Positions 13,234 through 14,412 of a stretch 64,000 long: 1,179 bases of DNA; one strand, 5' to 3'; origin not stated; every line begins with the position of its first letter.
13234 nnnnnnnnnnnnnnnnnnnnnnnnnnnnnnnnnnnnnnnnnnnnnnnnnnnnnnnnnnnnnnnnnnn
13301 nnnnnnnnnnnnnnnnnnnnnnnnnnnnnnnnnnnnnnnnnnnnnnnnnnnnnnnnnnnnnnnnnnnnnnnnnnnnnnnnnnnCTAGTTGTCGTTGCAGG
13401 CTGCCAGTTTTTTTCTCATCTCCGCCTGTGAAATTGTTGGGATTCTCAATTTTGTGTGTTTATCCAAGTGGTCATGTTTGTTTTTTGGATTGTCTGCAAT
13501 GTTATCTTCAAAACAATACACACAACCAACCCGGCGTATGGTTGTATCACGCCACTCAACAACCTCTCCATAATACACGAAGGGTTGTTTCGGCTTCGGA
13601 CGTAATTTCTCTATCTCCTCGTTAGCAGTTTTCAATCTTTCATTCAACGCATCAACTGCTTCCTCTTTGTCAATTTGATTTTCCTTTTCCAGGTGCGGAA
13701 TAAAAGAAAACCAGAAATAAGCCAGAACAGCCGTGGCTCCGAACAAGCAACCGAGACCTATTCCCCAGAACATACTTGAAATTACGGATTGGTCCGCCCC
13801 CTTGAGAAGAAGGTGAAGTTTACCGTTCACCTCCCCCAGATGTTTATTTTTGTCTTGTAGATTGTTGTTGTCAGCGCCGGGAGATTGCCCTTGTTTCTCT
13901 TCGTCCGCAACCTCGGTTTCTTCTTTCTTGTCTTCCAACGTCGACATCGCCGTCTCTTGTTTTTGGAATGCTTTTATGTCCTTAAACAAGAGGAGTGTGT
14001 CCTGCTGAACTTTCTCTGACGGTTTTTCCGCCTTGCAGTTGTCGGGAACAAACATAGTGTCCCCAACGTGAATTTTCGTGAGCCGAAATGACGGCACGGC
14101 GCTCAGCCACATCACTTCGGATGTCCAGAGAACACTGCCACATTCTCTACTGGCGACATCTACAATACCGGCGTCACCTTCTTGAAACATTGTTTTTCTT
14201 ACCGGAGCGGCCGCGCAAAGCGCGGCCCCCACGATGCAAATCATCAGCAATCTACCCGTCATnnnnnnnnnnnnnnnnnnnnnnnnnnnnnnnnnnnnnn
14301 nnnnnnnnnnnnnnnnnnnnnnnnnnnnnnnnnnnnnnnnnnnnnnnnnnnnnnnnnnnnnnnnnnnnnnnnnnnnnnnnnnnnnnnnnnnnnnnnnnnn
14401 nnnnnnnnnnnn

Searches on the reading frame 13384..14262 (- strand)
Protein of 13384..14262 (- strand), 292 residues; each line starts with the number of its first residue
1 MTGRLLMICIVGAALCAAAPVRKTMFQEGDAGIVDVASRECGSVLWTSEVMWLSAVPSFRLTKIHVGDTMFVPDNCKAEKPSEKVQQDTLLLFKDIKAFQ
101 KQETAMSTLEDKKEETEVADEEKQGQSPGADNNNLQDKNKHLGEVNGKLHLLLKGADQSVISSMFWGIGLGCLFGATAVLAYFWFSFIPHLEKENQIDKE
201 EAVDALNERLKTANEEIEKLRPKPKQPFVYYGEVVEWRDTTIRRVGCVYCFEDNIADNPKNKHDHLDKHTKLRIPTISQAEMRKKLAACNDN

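Call 3: search_protein_families(library=pfam, proteins=[window:13384-14262:-], max_evalue=1)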
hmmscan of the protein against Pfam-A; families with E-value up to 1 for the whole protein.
window:13384-14262:- (292 aa): 2 families
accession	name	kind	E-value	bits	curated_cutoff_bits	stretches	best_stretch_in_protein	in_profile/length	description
PF13373.11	Dsc3_C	-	0.036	14.7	25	1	101-180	41-114/145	DSC E3 ubiquitin ligase complex subunit 3, C-terminal domain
PF13718.12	GNAT_acetyltr_2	-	0.19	11.5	24.6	1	108-185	131-200/229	GNAT acetyltransferase 2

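Call 4: search_protein_families(library=ncbifam, proteins=[window:13384-14262:-], max_evalue=1)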
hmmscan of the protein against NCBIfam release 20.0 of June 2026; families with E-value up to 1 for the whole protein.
window:13384-14262:- (292 aa): 1 family
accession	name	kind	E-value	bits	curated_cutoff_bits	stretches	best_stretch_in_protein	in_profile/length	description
TIGR03345.1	VI_ClpV1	equivalog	0.012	13.8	884.95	1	92-231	466-602/852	type VI secretion system ATPase TssH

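Call 72: search_solved_structures(query=A8, max_evalue=10)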
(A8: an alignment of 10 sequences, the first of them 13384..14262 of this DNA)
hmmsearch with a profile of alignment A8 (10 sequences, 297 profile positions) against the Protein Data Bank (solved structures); distinct sequences matched with E-value up to 10: 79 (the best 60 are shown).
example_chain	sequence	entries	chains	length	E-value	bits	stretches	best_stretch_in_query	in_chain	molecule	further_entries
9sqy_D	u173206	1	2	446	0.00029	23.7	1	76-174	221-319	BRCA1-A complex subunit Abraxas 1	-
9smn_A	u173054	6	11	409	0.00036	23.4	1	76-174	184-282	BRCA1-A complex subunit Abraxas 1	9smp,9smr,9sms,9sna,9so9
6gvw_A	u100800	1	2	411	0.00043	23.1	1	75-167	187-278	BRCA1-A complex subunit Abraxas 1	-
6iak_A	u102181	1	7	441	0.00093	22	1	92-174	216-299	Uncharacterized protein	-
9sqv_C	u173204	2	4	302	0.0023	20.7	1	76-148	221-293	BRCA1-A complex subunit Abraxas 1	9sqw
8qox_B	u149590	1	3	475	0.0027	20.5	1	100-193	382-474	Conserved membrane protein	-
7bjs_C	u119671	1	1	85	0.0085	18.9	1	111-164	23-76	SD21996p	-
6pfp_A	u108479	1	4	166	0.0097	18.7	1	84-152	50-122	Myosin-7 fused to GP7 and EB1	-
5aps_A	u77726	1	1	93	0.012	18.4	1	89-161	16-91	GENERAL CONTROL PROTEIN GCN4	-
7kzm_A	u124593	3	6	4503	0.018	17.8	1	91-200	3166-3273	Heavy chain alpha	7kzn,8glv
8u1a_A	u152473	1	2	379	0.024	17.4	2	113-229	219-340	Designed Near Infrared Fluorescent Protein MC7BP34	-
7bjn_A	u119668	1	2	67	0.048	16.4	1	113-164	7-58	SD21996p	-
2xg7_A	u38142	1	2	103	0.092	15.5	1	102-143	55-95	BONE MARROW STROMAL ANTIGEN 2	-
3nwh_A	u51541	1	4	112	0.094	15.4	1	102-143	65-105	Bone marrow stromal antigen 2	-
3mqb_A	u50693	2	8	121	0.12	15.1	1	102-143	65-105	Bone marrow stromal antigen 2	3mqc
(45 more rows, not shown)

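Call 73: search_protein_families(library=pfam, alignment_id=A8, max_evalue=0.1)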
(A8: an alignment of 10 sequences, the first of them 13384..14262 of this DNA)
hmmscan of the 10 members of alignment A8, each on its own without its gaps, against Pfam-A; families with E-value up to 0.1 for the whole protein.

A. member 1, window:13384-14262:- (292 aa): 1 family
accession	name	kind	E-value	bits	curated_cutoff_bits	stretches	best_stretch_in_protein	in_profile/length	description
PF13373.11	Dsc3_C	-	0.036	14.7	25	1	101-180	41-114/145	DSC E3 ubiquitin ligase complex subunit 3, C-terminal domain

B. families by the number of members that match (of 10 scanned): 25 families
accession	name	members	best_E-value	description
PF24319.2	DUF7491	1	0.00016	Coiled-coil region of unknown function (DUF7491)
PF17675.6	APG6_N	1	0.0034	Apg6 coiled-coil region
PF05667.16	CCDC22_CC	1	0.0059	CCDC22 protein coiled-coil region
PF17078.10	SHE3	1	0.007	SWI5-dependent HO expression protein 3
PF17093.10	PBP_N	1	0.0082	Penicillin-binding protein N-terminus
PF00038.26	Filament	1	0.013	Intermediate filament protein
PF11559.13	ADIP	1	0.014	Afadin- and alpha -actinin-Binding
PF16533.10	SOAR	1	0.015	STIM1 Orai1-activating region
PF08317.16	Spc7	1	0.021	Spc7 kinetochore protein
PF12191.14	stn_TNFRSF12A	1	0.021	Tumour necrosis factor receptor stn_TNFRSF12A_TNFR domain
PF24627.1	PUMA_CC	1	0.028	PUMA coiled-coil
PF18594.6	Sas6_CC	1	0.029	Sas6/XLF/XRCC4 coiled-coil domain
PF09811.14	Yae1_N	1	0.03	Essential protein Yae1, N terminal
PF06810.17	Phage_scaffold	1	0.034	Phage capsid assembly scaffolding protein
PF13373.11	Dsc3_C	1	0.036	DSC E3 ubiquitin ligase complex subunit 3, C-terminal domain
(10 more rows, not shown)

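Call 79: search_protein_families(library=padloc, proteins=[window:13384-14262:-], max_evalue=0.1)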
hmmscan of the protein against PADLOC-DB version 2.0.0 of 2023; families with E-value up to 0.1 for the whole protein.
window:13384-14262:- (292 aa): 0 families

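Call 80: search_protein_families(library=phrogs, proteins=[window:13384-14262:-], max_evalue=0.1)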
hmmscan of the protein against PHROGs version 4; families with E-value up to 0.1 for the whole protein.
window:13384-14262:- (292 aa): 0 families
